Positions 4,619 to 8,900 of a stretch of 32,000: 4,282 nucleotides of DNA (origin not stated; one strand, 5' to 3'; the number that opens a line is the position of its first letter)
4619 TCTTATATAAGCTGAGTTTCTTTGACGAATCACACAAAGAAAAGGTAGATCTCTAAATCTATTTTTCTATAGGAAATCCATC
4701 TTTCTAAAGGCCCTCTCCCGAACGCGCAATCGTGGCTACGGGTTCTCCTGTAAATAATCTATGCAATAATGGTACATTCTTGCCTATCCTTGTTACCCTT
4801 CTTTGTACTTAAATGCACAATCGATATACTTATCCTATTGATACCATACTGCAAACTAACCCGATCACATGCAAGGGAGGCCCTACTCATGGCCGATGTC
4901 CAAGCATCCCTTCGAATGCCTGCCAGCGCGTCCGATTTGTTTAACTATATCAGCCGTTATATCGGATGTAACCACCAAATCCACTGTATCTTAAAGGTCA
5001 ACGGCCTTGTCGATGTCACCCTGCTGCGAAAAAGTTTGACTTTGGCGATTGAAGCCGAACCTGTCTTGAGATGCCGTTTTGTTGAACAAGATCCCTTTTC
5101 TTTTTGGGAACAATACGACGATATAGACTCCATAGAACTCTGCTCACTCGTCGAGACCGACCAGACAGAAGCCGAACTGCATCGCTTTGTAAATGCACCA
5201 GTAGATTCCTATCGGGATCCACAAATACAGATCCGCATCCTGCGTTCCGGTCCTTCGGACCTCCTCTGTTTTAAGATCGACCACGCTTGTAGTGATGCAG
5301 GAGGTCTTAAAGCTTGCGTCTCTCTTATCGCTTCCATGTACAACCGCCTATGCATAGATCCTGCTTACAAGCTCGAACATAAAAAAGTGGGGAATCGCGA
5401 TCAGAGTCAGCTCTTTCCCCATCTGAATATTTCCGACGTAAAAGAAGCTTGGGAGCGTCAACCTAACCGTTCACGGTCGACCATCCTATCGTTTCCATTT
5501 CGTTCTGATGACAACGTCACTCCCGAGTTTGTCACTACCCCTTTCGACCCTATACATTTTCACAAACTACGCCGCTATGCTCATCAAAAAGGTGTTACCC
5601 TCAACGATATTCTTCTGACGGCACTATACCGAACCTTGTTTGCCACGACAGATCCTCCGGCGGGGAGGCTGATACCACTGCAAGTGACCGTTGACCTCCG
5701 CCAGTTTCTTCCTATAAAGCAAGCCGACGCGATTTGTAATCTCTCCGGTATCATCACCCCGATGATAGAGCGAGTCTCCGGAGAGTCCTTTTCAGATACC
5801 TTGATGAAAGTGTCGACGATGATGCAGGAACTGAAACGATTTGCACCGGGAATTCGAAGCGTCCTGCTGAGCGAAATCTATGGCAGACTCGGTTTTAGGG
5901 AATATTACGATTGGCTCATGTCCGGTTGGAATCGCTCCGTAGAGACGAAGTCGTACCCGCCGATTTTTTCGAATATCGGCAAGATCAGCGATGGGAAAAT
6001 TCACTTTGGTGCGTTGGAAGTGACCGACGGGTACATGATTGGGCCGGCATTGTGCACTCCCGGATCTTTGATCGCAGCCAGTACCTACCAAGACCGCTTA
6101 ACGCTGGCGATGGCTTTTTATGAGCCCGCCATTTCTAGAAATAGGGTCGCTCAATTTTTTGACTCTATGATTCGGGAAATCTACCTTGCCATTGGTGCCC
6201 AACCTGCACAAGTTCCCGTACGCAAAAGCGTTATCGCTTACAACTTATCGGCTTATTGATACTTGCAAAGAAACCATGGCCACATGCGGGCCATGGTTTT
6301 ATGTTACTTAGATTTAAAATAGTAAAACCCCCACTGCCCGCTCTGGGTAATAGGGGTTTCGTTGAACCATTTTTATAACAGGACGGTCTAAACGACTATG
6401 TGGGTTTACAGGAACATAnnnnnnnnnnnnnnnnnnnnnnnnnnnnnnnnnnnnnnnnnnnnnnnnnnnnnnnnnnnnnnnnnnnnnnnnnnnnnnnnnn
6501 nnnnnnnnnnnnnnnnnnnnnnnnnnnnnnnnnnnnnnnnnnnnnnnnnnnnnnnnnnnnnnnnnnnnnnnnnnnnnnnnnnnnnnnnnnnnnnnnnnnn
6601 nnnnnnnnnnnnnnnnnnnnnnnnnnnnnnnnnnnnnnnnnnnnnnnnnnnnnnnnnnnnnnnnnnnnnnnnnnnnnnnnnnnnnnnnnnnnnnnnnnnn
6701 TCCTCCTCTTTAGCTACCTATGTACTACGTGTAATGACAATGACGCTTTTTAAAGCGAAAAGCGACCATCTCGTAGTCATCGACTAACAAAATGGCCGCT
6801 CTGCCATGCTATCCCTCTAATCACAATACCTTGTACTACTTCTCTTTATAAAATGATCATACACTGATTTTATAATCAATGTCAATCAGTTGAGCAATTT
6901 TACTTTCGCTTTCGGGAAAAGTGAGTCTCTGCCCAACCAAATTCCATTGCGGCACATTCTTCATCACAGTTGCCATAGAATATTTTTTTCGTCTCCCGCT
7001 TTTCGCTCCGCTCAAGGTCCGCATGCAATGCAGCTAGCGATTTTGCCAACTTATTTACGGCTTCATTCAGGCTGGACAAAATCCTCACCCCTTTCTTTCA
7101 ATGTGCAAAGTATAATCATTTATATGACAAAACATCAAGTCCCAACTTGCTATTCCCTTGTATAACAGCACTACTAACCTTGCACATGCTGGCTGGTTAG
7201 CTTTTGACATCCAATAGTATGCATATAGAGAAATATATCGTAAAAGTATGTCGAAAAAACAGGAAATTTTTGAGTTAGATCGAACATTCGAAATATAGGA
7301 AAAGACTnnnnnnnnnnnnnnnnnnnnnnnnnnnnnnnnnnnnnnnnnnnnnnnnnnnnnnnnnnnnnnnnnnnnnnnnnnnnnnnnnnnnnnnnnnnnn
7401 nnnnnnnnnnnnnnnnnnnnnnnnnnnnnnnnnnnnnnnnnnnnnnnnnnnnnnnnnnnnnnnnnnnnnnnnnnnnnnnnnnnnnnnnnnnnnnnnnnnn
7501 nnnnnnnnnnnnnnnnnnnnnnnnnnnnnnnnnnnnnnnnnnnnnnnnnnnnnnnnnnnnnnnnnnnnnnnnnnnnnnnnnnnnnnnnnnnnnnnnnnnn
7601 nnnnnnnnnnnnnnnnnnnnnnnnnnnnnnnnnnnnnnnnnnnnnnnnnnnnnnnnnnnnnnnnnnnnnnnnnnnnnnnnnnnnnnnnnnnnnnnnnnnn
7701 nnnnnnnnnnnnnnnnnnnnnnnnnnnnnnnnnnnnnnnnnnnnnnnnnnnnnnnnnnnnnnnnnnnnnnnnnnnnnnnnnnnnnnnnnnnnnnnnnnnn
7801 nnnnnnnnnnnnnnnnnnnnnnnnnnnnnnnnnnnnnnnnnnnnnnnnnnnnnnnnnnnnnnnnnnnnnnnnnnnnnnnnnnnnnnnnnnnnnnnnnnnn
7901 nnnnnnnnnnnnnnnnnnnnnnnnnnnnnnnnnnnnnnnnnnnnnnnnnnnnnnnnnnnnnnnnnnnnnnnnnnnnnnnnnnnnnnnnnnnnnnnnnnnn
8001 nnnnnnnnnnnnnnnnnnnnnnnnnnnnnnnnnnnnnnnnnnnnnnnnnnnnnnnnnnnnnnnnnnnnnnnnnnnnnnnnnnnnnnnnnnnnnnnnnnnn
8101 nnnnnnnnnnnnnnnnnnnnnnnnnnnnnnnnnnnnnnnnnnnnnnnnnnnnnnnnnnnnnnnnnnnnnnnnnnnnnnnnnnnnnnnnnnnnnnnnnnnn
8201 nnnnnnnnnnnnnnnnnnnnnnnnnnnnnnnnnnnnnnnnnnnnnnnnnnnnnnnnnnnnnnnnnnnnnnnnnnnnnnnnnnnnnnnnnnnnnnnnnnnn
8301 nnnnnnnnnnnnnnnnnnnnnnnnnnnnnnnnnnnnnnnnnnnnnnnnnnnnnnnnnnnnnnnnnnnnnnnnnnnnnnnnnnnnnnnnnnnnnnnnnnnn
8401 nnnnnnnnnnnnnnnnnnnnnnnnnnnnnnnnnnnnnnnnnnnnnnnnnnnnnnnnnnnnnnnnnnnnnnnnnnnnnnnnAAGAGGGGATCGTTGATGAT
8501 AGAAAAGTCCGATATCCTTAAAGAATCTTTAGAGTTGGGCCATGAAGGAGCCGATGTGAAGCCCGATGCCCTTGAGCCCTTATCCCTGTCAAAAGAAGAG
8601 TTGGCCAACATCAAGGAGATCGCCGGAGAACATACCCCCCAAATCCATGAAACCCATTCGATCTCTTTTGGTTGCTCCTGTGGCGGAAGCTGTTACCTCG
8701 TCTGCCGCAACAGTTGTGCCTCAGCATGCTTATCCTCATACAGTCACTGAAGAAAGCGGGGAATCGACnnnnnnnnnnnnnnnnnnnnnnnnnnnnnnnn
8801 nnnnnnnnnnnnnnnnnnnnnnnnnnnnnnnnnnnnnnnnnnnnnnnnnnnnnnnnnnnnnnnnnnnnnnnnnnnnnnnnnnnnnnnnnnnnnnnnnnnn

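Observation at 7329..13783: Operon coupling a radical-SAM/SPASM maturase and six-Cys peptide to an Hsp70-like ATPase and a HerA/FtsK-type NTPase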

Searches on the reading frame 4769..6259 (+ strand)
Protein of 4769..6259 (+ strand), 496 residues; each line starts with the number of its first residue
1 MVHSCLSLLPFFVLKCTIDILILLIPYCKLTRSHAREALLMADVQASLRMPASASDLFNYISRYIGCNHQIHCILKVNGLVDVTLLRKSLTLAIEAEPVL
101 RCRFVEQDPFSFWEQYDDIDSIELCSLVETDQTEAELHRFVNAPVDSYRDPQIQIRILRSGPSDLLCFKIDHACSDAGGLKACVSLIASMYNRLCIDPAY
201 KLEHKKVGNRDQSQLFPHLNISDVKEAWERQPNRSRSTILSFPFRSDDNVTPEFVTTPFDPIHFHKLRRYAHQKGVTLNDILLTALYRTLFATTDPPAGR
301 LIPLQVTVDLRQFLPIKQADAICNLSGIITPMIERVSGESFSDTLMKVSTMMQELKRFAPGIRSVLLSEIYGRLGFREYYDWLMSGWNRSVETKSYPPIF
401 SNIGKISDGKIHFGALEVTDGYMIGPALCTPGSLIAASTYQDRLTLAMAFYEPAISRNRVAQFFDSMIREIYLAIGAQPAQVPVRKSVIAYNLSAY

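Call 3: search_protein_families(library=pfam, proteins=[window:4769-6259:+], max_evalue=0.01)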
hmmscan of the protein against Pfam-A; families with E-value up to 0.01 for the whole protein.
window:4769-6259:+ (496 aa): 2 families
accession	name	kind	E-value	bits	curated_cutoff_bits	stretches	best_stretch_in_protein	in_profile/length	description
PF00668.25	Condensation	-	2.2e-11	43.6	30.6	1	73-290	31-263/456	Condensation domain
PF16911.10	PapA_C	-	0.0035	17.2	30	1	265-330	18-85/203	Phthiocerol/phthiodiolone dimycocerosyl transferase C-terminus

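Call 4: search_protein_families(library=ncbifam, proteins=[window:4769-6259:+], max_evalue=0.01)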
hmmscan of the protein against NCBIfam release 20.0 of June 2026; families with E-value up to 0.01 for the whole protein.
window:4769-6259:+ (496 aa): 1 family
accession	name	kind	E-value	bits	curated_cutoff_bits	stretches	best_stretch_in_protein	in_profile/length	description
NF006787.0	PRK09294.1-1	subfamily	0.002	17.1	396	1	144-327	90-279/420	acyltransferase PapA5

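Call 5: search_protein_families(library=padloc, proteins=[window:4769-6259:+], max_evalue=0.01)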
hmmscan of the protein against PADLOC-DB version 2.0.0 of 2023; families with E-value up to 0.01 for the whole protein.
window:4769-6259:+ (496 aa): 0 families

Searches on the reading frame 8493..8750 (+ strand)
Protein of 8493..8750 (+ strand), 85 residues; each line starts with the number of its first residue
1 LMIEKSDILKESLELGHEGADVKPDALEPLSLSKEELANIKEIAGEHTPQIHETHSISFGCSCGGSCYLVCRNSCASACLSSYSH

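Call 3: search_protein_families(library=pfam, proteins=[window:8493-8750:+], max_evalue=0.01)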
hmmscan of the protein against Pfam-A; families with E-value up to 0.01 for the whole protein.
window:8493-8750:+ (85 aa): 0 families

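Call 4: search_protein_families(library=ncbifam, proteins=[window:8493-8750:+], max_evalue=0.01)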
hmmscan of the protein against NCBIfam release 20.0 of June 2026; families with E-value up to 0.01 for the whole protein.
window:8493-8750:+ (85 aa): 0 families

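Call 5: search_protein_families(library=padloc, proteins=[window:8493-8750:+], max_evalue=0.01)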
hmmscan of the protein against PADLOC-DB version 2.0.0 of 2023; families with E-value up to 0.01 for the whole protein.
window:8493-8750:+ (85 aa): 0 families

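Call 92: search_protein_representatives(protein=window:8496-8750:+)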
Query: 84 residues. Proteins with E-value up to 0.001 (for the whole library): 4; up to 1e-10: 1; up to 1e-30: 1. The best 4 are listed.
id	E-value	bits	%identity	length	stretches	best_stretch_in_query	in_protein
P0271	4.7e-49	180.2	100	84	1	1-84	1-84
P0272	3.9e-08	49.8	46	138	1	11-83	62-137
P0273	1.6e-07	47.9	81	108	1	54-84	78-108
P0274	6.1e-05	39.7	41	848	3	7-35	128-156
